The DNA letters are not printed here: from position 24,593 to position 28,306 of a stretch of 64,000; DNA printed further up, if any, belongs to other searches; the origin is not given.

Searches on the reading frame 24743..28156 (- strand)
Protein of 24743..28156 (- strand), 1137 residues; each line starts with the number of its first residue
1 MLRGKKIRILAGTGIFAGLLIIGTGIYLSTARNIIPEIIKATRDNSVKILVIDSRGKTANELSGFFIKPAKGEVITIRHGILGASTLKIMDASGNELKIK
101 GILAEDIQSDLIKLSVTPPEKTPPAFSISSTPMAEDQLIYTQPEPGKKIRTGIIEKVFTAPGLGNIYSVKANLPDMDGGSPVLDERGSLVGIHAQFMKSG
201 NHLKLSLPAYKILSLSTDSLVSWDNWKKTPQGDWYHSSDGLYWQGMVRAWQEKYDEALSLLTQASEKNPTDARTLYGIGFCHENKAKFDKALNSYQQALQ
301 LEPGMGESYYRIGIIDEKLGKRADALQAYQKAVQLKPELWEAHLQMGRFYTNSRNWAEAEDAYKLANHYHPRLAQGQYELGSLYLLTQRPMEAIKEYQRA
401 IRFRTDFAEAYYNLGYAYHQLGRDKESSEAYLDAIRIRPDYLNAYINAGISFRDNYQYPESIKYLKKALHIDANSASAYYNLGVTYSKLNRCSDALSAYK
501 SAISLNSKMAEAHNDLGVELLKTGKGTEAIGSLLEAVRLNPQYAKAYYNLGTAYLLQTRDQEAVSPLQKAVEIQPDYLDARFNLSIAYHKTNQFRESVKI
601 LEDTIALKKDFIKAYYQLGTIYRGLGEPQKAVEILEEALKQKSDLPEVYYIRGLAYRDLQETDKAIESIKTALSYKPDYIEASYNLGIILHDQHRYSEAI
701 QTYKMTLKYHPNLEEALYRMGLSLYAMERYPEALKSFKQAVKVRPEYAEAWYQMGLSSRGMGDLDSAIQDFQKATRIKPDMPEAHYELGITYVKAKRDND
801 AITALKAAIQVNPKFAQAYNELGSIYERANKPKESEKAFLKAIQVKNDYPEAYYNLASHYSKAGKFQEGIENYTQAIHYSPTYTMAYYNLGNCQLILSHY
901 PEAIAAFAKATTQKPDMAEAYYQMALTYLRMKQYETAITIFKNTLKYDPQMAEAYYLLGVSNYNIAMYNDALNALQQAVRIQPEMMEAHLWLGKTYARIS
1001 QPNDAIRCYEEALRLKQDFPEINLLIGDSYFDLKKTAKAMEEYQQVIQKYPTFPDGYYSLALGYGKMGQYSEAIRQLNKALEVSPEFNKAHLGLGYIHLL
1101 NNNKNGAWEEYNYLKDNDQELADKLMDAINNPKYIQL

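Call 39: search_protein_families(library=pfam, proteins=[window:24743-28156:-], max_evalue=0.001)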
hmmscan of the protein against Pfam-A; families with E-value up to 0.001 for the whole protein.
window:24743-28156:- (1137 aa): 34 families (the best 25 are shown)
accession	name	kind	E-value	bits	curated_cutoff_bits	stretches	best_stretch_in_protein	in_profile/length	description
PF13414.12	TPR_11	-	8.7e-144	467.5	26.8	18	392-422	12-42/42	TPR repeat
PF00515.34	TPR_1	-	2.1e-135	436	27.8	16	715-747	2-34/34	Tetratricopeptide repeat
PF07719.23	TPR_2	-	2.6e-128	408.2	27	12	715-746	2-33/34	Tetratricopeptide repeat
PF13432.12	TPR_16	-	2.5e-103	338.3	32.7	10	718-782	1-65/65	Tetratricopeptide repeat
PF13181.12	TPR_8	-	5.7e-96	307.1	25.7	5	408-441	1-34/34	Tetratricopeptide repeat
PF13431.12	TPR_17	-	1.7e-82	265.3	24.4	3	534-563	3-32/34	Tetratricopeptide repeat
PF14559.12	TPR_19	-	1.8e-81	268.9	25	9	761-819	4-62/68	Tetratricopeptide repeat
PF13424.12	TPR_12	-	2.7e-76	252.2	30.1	11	715-778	4-75/77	Tetratricopeptide repeat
PF13174.12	TPR_6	-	1.6e-58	191.9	26.3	1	1024-1052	4-32/33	Tetratricopeptide repeat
PF13428.12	TPR_14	-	4.2e-54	175.8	23.5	0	613-650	2-39/44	Tetratricopeptide repeat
PF13176.12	TPR_7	-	8.6e-46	150.6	27.9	0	614-645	1-32/36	Tetratricopeptide repeat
PF13371.12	TPR_9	-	1.5e-36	124.7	35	1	728-785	9-66/73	Tetratricopeptide repeat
PF12895.13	ANAPC3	-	1.3e-35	121.9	27.2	2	912-977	17-81/82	Anaphase-promoting complex, cyclosome, subunit 3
PF13374.12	TPR_10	-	3.5e-33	113.1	27.5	0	408-438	2-32/42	Tetratricopeptide repeat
PF23914.1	TPR_CcmH_CycH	-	2.5e-31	109.1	42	2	943-1051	41-152/158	Cytochrome c-type biogenesis protein H TPR domain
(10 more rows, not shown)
